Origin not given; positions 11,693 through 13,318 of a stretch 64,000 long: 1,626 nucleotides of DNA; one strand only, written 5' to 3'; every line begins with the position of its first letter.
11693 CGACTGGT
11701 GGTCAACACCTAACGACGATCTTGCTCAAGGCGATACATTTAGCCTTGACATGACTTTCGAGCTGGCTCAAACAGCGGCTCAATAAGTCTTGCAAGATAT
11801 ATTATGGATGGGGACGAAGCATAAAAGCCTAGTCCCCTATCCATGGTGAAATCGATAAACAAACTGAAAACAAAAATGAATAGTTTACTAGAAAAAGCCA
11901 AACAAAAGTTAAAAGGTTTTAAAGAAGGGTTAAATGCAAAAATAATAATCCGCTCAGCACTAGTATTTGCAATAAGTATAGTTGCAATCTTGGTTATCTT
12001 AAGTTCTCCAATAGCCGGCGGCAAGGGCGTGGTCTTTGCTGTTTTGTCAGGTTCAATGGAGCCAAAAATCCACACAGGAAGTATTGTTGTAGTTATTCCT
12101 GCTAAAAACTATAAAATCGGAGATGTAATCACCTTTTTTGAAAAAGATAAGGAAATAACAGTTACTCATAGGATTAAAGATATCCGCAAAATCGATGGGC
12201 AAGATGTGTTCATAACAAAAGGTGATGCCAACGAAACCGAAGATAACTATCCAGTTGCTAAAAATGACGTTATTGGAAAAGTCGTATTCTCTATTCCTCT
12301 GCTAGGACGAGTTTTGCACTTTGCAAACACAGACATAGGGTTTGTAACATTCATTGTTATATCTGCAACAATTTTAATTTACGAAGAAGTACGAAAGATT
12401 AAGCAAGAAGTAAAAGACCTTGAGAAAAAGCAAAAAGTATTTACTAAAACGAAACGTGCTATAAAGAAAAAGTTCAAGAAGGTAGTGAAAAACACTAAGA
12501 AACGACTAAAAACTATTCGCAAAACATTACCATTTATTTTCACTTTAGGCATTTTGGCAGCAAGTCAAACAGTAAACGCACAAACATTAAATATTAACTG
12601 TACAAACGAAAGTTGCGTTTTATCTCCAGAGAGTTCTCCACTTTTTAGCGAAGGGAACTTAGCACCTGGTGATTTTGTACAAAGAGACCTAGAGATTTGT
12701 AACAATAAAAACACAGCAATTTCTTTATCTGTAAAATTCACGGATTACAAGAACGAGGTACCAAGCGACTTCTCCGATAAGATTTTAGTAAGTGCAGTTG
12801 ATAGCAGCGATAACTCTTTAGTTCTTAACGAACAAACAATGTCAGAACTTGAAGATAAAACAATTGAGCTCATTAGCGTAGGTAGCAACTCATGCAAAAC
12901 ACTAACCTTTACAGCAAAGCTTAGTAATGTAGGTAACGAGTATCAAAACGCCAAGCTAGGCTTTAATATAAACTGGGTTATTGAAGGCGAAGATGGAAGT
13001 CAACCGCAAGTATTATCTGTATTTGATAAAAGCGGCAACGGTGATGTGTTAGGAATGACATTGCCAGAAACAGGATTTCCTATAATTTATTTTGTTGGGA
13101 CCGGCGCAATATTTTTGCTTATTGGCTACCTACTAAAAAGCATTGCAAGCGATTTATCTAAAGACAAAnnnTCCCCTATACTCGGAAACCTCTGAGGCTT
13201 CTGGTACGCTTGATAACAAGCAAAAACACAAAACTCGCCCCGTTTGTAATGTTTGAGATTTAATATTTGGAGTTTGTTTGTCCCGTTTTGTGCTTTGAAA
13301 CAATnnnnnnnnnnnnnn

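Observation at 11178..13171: TasA-like substrate plus SipW signal peptidase that is itself fused to an internal signal peptide, TasA-like domain and LPETG sorting signal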

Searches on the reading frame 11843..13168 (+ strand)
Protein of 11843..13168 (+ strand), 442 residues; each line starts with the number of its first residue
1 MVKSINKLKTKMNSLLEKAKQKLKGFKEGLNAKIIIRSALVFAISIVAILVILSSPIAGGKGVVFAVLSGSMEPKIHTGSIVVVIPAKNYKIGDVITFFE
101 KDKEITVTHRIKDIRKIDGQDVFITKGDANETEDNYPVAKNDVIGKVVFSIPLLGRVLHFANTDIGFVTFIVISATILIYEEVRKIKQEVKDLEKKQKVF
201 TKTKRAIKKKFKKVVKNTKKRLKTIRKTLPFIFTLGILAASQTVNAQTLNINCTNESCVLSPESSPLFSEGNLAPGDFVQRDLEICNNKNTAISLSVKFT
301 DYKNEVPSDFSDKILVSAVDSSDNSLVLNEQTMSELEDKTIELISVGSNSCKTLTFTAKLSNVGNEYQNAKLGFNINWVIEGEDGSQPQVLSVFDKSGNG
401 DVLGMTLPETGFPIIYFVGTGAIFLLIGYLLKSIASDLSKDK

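Call 3: search_protein_families(library=pfam, proteins=[window:11843-13168:+], max_evalue=1)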
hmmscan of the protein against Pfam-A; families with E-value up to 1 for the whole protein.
window:11843-13168:+ (442 aa): 5 families
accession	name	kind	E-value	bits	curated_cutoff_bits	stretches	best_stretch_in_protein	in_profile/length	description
PF00717.28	Peptidase_S24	-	0.00012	22.2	23.3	1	60-122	33-89/116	Peptidase S24-like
PF12389.13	Peptidase_M73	-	0.00043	20.6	22.5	1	264-361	49-150/196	Camelysin metallo-endopeptidase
PF10502.14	Peptidase_S26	-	0.037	14.4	22.9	1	44-123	9-86/168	Signal peptidase, peptidase S26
PF10552.14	ORF6C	-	0.52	10.7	22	1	179-217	12-50/114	ORF6C domain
PF16740.10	SKA2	-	0.96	9.7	30.1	1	179-228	43-92/110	Spindle and kinetochore-associated protein 2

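Call 4: search_protein_families(library=ncbifam, proteins=[window:11843-13168:+], max_evalue=1)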
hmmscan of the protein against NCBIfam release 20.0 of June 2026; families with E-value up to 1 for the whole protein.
window:11843-13168:+ (442 aa): 4 families
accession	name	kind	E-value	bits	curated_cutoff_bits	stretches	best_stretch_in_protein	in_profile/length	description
TIGR02228.1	sigpep_I_arch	equivalog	2.3e-36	125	51.85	1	39-185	9-157/158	signal peptidase I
NF046067.1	SigPepSipWBacil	equivalog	8.5e-35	120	190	1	38-205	9-184/189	signal peptidase I SipW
TIGR02227.1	sigpep_I_bact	equivalog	0.0033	17.3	47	1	63-127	21-87/162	signal peptidase I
NF047408.1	SA0632_fam_LP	equivalog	0.066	12.9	70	1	181-225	22-66/68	SA0632 family lipoprotein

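Call 5: find_homologous_proteins(query=window:11843-13168:+, max_evalue=0.001)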
Query window:11843-13168:+ (442 aa): 61 proteins with E <= 0.001 among 8000 candidates.
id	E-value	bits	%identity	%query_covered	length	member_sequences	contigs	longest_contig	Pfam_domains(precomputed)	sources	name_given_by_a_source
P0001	7.8e-279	942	100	100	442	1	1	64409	-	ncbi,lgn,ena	-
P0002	5.3e-35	139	43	40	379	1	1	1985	-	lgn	-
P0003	7.8e-33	132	45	40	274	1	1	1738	-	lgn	-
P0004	3.3e-32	130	47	38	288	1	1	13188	-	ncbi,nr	ncbi:MAG TPA: signal peptidase I [Candidatus Saccharimonadales bacterium]|nr:signal peptidase I [Can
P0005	8.6e-30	122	43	39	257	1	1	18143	PF10502.15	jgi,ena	-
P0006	3.4e-29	120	44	36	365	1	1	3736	PF00717.29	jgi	-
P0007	7.7e-28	116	48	32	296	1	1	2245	PF01195.26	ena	-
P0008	1.2e-25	109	35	46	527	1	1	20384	PF00932.26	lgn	-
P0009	1.3e-25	108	47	29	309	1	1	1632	-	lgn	-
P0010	4.3e-25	107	41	34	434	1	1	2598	PF00932.26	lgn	-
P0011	7.9e-25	106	47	29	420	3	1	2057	PF00932.26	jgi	jgi:signal peptidase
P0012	1.3e-24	105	38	38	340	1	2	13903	-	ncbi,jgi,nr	ncbi:signal peptidase I [Candidatus Microgenomates bacterium]|nr:MAG: signal peptidase I [Candidatus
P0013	5.5e-24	103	44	34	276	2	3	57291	-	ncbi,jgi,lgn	jgi:signal peptidase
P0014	1.1e-22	99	41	44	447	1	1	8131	PF00932.26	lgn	-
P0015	3.8e-22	97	36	40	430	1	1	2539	PF00932.26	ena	-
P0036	3.9e-15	74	36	26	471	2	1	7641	PF04203.19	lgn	-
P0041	4.1e-14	70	39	32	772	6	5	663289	PF00932.26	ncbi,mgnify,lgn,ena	ncbi:MAG: signal peptidase I [Patescibacteria group bacterium]|mgnify:FL=1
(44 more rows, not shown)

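Call 9: find_encoding_contigs(protein=P0001, flank=10000, max_places=4)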
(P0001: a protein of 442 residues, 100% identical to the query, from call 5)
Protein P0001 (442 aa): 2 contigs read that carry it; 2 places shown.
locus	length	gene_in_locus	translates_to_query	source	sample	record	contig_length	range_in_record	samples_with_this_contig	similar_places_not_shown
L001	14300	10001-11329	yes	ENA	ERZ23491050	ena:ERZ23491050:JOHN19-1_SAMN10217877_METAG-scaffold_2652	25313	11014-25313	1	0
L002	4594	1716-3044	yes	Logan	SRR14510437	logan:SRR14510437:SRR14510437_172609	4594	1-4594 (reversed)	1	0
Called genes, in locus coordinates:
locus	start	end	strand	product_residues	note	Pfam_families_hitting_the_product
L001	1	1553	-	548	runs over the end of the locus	PF04773:FecR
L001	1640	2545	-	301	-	-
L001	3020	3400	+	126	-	-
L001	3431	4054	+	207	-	-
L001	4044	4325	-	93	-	-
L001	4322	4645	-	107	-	-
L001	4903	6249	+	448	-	PF00079:Serpin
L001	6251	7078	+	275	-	-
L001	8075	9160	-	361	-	PF01926:MMR_HSR1, PF02421:FeoB_N (weak), PF06071:YchF-GTPase_C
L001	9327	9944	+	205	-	PF12389:Peptidase_M73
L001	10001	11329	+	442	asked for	-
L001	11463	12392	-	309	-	PF03486:HI0933_like (faint), PF07992:Pyr_redox_2, PF13738:Pyr_redox_3, PF00070:Pyr_redox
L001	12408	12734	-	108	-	PF00085:Thioredoxin, PF14595:Thioredoxin_9, PF08534:Redoxin (faint), PF13098:Thioredoxin_2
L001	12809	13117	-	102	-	-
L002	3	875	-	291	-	?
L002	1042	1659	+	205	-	PF12389:Peptidase_M73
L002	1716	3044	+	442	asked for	-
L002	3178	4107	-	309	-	PF03486:HI0933_like (faint), PF07992:Pyr_redox_2, PF13738:Pyr_redox_3, PF00070:Pyr_redox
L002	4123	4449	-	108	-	PF00085:Thioredoxin, PF14595:Thioredoxin_9, PF08534:Redoxin (faint), PF13098:Thioredoxin_2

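Call 19: predict_structure(protein=window:11843-13168:+)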
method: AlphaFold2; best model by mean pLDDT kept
length: 442 residues; sequences in the alignment: 1
mean_pLDDT: 50.3   pTM: 0.37
mean pLDDT of the five models: 50.3, 46.4, 43.0, 39.9, 37.6
residues with pLDDT >= 90: 0; 70-90: 70; 50-70: 155; < 50: 217
segments of 3 or more residues with pLDDT < 50: 1-5, 22-87, 96-108, 115-174, 236-251, 262-265, 398-438, 440-442
pLDDT, mean of each block of 10 residues (from residue 1): 49 60 43 34 36 26 22 22 42 50 39 48 41 29 23 25 38 51 63 64 64 71 63 47 34 55 50 66 64 69 60 81 78 79 73 75 64 62 61 47 34 28 41 47 36
secondary structure, 60 per line:
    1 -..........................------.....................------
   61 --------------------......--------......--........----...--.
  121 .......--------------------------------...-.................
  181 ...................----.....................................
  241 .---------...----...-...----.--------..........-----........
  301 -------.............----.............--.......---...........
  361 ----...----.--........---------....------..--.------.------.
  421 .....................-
elements in order: H2-27 H34-54 E81-86 E95-100 E103-110 E115-117 E120-127 H164-199 H204-241 E251-253 E258-260 E278-287 E293-300 H308-313 E314-320 E325-332 H333-336 E340-346 E350-360 E375-382 E392-395 H420-441

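Call 42: find_related_loci(query=window:11843-13168:+, collection=genome_contigs, flank=8000)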
Query window:11843-13168:+ (442 aa) in genome_contigs; peptide patterns used: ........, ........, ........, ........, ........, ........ (x = any residue, [..] = any of these).
129 stretches matched a pattern, but none encodes a relative of the query by tblastn (E <= 1e-3).

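Call 67: find_encoding_contigs(protein=P0041, flank=6000, max_places=1)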
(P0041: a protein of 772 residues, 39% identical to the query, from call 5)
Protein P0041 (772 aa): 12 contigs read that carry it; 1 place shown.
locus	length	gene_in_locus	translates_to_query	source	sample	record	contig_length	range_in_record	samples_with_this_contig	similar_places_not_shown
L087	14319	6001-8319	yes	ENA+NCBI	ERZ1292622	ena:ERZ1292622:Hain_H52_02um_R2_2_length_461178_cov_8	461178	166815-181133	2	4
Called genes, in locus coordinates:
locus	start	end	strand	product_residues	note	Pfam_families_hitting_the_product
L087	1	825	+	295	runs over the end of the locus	PF00768:Peptidase_S11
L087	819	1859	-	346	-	-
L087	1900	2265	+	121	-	-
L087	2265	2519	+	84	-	-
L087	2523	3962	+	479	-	PF00749:tRNA-synt_1c, PF19269:Anticodon_2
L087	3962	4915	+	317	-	PF00932:LTD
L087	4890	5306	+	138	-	PF04892:VanZ-LLP1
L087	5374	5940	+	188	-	-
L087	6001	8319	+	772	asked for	PF00932:LTD (weak)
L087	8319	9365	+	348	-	PF00041:fn3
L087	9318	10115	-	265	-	PF18884:TSP3_bac (weak)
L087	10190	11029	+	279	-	PF00188:CAP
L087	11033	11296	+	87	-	-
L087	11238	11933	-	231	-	PF01746:tRNA_m1G_MT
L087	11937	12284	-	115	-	-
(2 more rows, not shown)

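Call 68: find_encoding_contigs(protein=P0004, flank=6000, max_places=1)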
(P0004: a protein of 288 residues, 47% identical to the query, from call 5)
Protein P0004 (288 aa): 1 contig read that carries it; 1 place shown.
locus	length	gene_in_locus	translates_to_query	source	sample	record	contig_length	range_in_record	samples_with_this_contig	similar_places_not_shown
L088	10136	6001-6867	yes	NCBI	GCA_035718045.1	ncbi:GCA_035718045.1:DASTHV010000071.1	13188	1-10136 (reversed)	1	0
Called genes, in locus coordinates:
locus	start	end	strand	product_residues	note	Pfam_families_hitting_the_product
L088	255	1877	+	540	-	PF01565:FAD_binding_4, PF02913:FAD-oxidase_C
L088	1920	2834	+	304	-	PF00005:ABC_tran, PF13304:AAA_21 (weak)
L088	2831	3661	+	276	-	PF12679:ABC2_membrane_2 (weak), PF12730:ABC2_membrane_4 (faint)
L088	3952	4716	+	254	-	PF01145:Band_7, PF13421:Band_7_1 (faint)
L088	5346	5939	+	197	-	-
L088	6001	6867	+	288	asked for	-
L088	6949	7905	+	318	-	-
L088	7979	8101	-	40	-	-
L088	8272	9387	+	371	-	-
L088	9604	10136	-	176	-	?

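Call 69: find_encoding_contigs(protein=P0036, flank=6000, max_places=1)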
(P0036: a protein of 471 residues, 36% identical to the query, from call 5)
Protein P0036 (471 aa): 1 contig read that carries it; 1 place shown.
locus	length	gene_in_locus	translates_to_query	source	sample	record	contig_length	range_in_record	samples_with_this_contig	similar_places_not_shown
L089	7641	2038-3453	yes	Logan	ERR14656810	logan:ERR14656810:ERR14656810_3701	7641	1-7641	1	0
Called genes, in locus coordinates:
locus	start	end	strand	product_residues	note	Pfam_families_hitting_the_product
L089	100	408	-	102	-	PF13031:DUF3892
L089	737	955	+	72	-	-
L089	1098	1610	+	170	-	PF02559:CarD_TRCF_RID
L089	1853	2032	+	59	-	-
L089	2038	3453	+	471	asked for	PF04203:Sortase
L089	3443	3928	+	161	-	PF09719:C_GCAxxG_C_C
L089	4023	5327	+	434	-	PF01547:SBP_bac_1, PF13416:SBP_bac_8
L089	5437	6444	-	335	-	PF00356:LacI (weak), PF00532:Peripla_BP_1, PF13407:Peripla_BP_4, PF13377:Peripla_BP_3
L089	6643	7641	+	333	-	?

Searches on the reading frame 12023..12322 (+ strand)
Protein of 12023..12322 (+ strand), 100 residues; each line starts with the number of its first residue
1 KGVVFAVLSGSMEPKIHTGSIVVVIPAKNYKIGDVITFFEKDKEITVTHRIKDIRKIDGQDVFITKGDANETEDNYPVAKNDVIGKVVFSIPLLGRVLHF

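Call 46: find_related_loci(query=A3, collection=genome_contigs, flank=5000)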
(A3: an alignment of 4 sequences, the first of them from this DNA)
Query A3 (100 aa) in genome_contigs; peptide patterns used: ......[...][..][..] (x = any residue, [..] = any of these).
599 stretches matched a pattern (row limit reached: there are more); 527 encode a relative of the query (tblastn E <= 1e-3); the best 80 are kept; 80 distinct loci.
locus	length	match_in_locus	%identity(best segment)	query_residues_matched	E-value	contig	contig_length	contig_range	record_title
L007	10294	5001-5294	64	4-100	4e-36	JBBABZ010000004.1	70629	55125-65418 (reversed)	MAG: Candidatus Paceibacterota bacterium isolate SO_2017_LW1_35 NODE_172_length_70629_cov_2.824870_LW64-88_2017, whole g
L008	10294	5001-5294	62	4-100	1e-34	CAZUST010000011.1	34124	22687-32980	MAG TPA_asm: uncultured Candidatus Saccharibacteria bacterium isolate binchicken_co20_145 genome assembly, contig: NODE_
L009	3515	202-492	63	5-100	1e-33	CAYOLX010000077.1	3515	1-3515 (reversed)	MAG TPA_asm: uncultured Candidatus Saccharibacteria bacterium isolate SRP098346_co1_129 genome assembly, contig: NODE_43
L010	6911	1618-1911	60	4-100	5e-32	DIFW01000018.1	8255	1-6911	MAG TPA_asm: Patescibacteria group bacterium UBA5738 UBA5738_contig_48882, whole genome shotgun sequence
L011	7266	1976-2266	56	5-100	2e-31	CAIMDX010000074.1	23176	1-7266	uncultured bacterium isolate AM_bin-0091 genome assembly, contig: bin-0091:74/81, whole genome shotgun sequence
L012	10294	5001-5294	56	4-100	2e-31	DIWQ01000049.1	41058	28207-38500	MAG TPA_asm: Patescibacteria group bacterium UBA6102 UBA6102_contig_20482, whole genome shotgun sequence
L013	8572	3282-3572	57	4-100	2e-30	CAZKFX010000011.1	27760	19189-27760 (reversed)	MAG TPA_asm: uncultured Candidatus Saccharibacteria bacterium isolate binchicken_co6_543 genome assembly, contig: NODE_1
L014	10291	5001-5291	53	4-100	2e-30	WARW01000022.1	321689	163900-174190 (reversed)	MAG: Patescibacteria group bacterium isolate AMAZON02 genome_22, whole genome shotgun sequence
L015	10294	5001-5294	54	4-100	7e-31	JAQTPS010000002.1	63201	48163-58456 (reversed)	MAG: Candidatus Paceibacterota bacterium isolate STB_121 NODE_932_length_63201_cov_3.506881_Sandtown_B, whole genome sho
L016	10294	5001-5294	55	4-100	2e-30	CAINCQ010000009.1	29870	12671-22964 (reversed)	uncultured bacterium isolate AM-2014-D8_bin-0821 genome assembly, contig: bin-0821:09/42, whole genome shotgun sequence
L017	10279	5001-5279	59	4-95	2e-30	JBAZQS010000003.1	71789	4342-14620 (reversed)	MAG: Patescibacteria group bacterium isolate SO_2017_SWC_59 scaffold_390_c1_LP-4_2017, whole genome shotgun sequence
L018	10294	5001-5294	52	4-100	4e-30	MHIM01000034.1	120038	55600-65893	MAG: Candidatus Buchananbacteria bacterium RIFCSPLOWO2_01_FULL_39_33 rifcsplowo2_01_scaffold_667, whole genome shotgun s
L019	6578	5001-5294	57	4-100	3e-30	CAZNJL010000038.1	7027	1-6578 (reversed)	MAG TPA_asm: uncultured Candidatus Saccharibacteria bacterium isolate SRP178699_co1_444 genome assembly, contig: NODE_15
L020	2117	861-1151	56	5-100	7e-30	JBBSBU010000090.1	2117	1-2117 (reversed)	MAG: Candidatus Paceibacteria bacterium isolate La6_metabat2.185 La6_metabat2.185_K_2790290_L_2117_cov_10.0040, whole ge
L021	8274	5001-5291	52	5-100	2e-29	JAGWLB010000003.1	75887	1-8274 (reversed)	MAG: Patescibacteria group bacterium isolate REEB175 contig-150_255, whole genome shotgun sequence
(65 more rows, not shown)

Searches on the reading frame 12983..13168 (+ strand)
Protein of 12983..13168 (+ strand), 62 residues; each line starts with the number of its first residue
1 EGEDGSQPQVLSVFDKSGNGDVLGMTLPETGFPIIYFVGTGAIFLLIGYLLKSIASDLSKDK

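Call 60: search_protein_families(library=ncbifam, proteins=[window:12983-13168:+], max_evalue=10)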
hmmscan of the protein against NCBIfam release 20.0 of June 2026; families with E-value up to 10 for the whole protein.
seq(62 aa): 1 family
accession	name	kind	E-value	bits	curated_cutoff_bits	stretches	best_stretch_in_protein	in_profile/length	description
NF033217.1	Fur_reg_FbpC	equivalog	0.072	12.8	60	1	45-55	15-25/29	Fur-regulated basic protein FbpC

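Call 61: search_protein_families(library=pfam, proteins=[window:12983-13168:+], max_evalue=1)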
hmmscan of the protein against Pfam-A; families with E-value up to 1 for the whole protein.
seq(62 aa): 0 families
